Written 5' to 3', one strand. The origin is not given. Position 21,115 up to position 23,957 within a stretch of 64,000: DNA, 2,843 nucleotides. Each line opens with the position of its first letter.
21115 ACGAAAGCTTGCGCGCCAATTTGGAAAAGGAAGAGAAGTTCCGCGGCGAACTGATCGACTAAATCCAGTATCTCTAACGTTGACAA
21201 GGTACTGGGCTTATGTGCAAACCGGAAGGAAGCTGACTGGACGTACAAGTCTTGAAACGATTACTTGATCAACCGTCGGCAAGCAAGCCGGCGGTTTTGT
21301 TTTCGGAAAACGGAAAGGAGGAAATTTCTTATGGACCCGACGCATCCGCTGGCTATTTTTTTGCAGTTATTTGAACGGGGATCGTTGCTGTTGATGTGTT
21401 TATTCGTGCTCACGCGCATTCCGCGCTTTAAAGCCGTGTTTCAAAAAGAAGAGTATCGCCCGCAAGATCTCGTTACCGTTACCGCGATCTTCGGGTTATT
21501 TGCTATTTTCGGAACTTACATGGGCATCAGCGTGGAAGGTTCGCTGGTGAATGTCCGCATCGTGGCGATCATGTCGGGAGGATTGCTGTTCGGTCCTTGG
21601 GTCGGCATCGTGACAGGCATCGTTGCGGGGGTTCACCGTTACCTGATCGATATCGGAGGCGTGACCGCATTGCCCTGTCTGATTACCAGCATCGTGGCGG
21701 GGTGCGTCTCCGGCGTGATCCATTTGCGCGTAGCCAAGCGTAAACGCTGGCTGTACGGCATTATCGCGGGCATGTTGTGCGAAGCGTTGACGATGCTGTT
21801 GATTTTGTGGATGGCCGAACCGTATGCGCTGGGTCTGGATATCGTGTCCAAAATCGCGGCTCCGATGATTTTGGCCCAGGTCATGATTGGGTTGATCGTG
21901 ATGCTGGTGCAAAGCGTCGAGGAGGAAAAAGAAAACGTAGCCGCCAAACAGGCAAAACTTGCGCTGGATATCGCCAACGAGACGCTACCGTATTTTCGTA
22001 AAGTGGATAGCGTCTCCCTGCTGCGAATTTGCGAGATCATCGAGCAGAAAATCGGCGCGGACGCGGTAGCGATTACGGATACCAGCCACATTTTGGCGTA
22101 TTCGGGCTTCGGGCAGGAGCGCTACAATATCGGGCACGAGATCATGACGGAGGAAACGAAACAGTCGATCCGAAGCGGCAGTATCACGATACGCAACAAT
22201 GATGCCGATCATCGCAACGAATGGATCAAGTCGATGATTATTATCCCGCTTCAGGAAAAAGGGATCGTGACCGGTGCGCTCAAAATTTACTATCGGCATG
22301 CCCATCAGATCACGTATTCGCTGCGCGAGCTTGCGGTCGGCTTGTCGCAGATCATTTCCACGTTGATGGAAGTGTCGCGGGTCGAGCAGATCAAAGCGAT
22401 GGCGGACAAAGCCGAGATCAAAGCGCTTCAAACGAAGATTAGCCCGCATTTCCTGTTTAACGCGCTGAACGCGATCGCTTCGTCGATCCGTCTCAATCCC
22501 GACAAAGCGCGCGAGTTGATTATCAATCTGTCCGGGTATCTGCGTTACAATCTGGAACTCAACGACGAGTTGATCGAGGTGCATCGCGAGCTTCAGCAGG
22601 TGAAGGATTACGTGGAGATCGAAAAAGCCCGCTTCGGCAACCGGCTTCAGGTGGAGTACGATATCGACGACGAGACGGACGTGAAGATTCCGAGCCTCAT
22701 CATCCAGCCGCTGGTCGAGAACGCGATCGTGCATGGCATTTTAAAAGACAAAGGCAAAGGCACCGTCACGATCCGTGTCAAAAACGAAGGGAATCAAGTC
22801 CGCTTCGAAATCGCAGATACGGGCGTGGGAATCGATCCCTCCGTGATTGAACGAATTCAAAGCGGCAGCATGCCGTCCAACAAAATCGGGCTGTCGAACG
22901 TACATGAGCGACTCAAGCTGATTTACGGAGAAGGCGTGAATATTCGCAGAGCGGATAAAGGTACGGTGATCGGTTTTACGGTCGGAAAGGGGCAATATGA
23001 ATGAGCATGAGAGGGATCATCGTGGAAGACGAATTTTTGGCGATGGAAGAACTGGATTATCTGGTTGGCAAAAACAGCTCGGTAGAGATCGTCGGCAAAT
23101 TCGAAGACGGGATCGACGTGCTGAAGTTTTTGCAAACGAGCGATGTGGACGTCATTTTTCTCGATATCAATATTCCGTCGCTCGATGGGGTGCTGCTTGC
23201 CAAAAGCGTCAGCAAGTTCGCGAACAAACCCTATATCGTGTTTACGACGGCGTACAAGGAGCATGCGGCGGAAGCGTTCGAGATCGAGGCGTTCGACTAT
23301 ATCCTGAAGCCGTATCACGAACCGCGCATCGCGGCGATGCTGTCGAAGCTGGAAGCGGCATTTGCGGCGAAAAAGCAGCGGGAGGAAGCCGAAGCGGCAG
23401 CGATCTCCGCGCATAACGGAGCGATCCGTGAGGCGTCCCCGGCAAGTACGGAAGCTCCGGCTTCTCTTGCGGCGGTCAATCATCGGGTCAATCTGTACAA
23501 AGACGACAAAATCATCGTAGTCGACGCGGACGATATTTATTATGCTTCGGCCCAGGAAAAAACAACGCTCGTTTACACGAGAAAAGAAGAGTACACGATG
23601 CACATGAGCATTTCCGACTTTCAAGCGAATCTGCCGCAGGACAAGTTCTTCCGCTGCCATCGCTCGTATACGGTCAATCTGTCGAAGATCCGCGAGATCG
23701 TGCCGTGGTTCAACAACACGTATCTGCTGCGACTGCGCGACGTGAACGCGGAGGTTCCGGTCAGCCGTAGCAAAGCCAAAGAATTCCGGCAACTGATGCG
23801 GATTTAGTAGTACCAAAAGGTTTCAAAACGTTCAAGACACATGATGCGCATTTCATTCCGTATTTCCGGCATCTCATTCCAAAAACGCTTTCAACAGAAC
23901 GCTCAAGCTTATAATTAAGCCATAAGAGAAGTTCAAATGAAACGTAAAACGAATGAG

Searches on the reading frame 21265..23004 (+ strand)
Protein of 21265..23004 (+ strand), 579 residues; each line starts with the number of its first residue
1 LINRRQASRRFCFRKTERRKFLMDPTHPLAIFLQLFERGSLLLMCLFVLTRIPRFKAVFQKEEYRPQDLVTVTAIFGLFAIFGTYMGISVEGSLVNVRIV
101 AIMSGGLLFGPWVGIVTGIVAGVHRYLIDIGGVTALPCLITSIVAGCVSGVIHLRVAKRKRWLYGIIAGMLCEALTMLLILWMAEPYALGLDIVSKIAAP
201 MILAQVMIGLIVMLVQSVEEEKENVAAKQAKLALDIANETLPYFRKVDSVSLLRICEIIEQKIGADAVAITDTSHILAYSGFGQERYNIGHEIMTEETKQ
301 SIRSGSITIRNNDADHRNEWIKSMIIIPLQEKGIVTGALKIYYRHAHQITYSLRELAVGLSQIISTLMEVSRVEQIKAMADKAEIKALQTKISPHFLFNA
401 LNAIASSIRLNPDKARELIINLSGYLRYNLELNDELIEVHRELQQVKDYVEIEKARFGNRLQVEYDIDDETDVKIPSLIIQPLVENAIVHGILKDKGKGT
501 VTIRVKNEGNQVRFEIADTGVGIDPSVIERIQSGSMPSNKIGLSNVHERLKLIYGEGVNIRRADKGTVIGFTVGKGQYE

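Call 14: search_protein_families(library=pfam, proteins=[window:21265-23004:+], max_evalue=0.00001)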
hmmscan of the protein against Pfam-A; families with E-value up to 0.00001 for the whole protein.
window:21265-23004:+ (579 aa): 4 families
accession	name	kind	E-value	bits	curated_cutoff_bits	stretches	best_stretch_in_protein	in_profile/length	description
PF07694.17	5TM-5TMR_LYT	-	4e-48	163.6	24.6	1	53-215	2-165/169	5TMR of 5TMR-LYT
PF06580.19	His_kinase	-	4.7e-25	88.1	25.2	1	383-461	1-81/81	Histidine kinase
PF02518.31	HATPase_c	-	5.2e-11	43.4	26.4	1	477-573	7-107/111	Histidine kinase-, DNA gyrase B-, and HSP90-like ATPase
PF07155.17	ECF-ribofla_trS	-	9.4e-06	26.2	26.7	0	70-214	8-164/172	ECF-type riboflavin transporter, S component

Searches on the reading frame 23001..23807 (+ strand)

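Call 14: search_protein_families(library=pfam, proteins=[window:23001-23807:+], max_evalue=0.00001)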
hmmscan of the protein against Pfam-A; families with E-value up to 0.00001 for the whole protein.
window:23001-23807:+ (268 aa): 2 families
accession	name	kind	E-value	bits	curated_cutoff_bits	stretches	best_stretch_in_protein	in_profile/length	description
PF04397.21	LytTR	-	3.4e-33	114.2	22.6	1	169-266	1-97/98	LytTr DNA-binding domain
PF00072.30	Response_reg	-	1.1e-19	71.1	30.2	1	6-114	2-110/111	Response regulator receiver domain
